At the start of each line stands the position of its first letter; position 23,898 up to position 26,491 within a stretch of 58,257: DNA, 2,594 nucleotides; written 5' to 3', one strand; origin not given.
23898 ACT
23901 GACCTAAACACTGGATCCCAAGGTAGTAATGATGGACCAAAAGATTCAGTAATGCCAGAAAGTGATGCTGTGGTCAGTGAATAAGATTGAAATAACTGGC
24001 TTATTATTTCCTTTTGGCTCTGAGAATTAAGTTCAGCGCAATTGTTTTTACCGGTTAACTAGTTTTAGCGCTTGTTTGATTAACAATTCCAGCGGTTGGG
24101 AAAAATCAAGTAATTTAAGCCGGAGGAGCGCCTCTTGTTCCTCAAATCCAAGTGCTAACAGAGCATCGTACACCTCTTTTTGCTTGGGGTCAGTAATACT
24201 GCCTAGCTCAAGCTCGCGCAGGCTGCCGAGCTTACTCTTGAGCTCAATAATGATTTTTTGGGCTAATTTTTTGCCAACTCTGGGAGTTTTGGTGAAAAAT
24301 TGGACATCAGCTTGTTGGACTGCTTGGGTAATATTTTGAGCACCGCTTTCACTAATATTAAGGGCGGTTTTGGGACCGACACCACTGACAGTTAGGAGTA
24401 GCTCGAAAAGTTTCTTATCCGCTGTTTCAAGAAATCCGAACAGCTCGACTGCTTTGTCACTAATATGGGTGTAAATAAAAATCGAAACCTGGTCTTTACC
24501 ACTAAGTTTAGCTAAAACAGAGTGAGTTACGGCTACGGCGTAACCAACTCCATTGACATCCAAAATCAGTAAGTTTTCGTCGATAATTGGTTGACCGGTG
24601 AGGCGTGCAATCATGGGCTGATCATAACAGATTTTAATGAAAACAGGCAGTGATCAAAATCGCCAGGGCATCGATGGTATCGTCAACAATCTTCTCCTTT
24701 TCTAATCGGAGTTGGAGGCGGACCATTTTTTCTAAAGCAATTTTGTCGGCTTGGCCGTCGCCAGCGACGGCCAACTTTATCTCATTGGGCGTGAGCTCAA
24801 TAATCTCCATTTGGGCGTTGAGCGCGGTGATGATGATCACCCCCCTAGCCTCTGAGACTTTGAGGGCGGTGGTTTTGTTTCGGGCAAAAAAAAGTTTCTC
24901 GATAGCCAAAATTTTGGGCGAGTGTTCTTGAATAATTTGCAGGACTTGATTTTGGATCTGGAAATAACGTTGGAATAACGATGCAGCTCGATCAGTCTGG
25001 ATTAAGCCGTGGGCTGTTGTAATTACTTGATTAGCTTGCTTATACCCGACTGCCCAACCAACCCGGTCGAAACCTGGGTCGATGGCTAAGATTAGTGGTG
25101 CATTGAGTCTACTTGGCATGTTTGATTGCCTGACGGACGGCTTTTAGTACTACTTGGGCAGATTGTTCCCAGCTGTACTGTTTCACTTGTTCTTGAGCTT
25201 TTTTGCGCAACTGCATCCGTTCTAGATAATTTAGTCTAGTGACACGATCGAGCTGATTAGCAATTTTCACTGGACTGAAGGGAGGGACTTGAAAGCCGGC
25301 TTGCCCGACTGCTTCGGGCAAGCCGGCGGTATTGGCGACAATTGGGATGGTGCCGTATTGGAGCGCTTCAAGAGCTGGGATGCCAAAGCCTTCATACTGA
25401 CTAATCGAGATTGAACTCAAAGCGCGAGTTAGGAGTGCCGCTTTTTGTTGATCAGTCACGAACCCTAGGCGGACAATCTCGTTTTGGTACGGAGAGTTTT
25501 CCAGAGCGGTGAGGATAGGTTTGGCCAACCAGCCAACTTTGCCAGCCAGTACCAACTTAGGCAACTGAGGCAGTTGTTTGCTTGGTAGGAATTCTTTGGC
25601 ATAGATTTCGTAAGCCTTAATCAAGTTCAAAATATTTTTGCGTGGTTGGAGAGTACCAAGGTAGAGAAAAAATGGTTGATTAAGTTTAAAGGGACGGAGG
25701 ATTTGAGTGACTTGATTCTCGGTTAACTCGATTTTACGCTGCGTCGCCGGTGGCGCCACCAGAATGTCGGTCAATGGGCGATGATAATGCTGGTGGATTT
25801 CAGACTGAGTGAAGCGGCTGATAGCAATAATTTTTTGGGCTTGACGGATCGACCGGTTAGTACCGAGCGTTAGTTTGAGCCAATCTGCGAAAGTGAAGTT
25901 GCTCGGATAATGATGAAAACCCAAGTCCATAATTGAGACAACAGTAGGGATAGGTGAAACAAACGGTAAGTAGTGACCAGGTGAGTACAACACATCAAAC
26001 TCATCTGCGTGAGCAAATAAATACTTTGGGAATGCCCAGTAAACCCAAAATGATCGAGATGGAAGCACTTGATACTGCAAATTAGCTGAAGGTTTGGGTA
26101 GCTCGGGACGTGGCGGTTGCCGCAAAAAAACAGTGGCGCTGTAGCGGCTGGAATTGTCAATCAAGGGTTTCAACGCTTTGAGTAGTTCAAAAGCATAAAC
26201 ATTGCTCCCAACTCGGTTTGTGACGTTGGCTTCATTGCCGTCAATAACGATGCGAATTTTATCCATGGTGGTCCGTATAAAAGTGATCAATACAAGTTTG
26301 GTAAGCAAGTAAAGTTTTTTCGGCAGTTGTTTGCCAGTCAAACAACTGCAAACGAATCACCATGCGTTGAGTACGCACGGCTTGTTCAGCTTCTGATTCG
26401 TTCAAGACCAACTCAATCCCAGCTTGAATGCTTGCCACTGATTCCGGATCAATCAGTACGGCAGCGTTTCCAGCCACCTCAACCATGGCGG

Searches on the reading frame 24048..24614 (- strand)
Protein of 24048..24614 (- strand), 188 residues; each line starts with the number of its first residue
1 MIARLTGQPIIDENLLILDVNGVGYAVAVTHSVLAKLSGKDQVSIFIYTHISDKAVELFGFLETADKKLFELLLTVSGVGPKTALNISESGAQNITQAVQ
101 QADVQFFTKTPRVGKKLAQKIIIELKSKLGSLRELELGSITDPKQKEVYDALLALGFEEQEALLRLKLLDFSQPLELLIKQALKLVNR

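Call 90: search_protein_families(library=pfam, proteins=[window:24048-24614:-], max_evalue=0.0001)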
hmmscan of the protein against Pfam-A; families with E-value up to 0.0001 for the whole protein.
window:24048-24614:- (188 aa): 2 families
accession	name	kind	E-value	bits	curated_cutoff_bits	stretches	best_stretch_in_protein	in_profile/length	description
PF14520.12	HHH_5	-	1.5e-16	61.1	27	1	70-126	1-56/57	Helix-hairpin-helix domain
PF01330.27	RuvA_N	-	1.8e-14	54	23.6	1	1-60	1-61/61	RuvA N terminal domain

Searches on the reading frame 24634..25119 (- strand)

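Call 90: search_protein_families(library=pfam, proteins=[window:24634-25119:-], max_evalue=0.0001)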
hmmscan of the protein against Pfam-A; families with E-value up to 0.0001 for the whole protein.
window:24634-25119:- (161 aa): 1 family
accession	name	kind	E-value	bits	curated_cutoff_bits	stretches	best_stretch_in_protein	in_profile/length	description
PF02075.23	RuvC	-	2.7e-34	118.6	22.2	1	10-157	1-147/148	Crossover junction endodeoxyribonuclease RuvC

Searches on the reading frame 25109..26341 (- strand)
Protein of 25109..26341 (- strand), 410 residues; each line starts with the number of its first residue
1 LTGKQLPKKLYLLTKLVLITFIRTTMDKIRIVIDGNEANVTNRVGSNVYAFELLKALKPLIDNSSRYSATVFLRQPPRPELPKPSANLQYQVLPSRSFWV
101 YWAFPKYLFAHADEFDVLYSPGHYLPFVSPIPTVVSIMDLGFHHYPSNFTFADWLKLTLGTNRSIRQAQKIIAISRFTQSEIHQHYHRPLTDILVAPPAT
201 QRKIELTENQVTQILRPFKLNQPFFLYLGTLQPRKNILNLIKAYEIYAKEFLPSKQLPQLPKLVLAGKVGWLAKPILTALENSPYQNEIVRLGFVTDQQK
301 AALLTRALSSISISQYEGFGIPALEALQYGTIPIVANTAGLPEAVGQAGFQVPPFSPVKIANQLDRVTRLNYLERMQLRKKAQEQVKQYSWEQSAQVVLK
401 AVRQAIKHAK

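Call 72: search_protein_families(library=pfam, proteins=[window:25109-26341:-], max_evalue=0.00001)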
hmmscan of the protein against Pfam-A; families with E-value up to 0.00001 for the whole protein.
window:25109-26341:- (410 aa): 4 families
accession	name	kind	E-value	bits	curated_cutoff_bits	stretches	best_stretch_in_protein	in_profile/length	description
PF00534.26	Glycos_transf_1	-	2.9e-21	76.2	26.4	1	219-384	12-171/172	Glycosyl transferases group 1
PF13692.12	Glyco_trans_1_4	-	3.8e-14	53.6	27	1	223-367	2-139/142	Glycosyl transferases group 1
PF13439.12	Glyco_transf_4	-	5.3e-07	30.3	28.5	1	45-198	3-164/170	Glycosyltransferase Family 4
PF20706.3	GT4-conflict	-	3e-06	26.9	26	1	182-409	157-365/385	Family 4 Glycosyltransferase in conflict systems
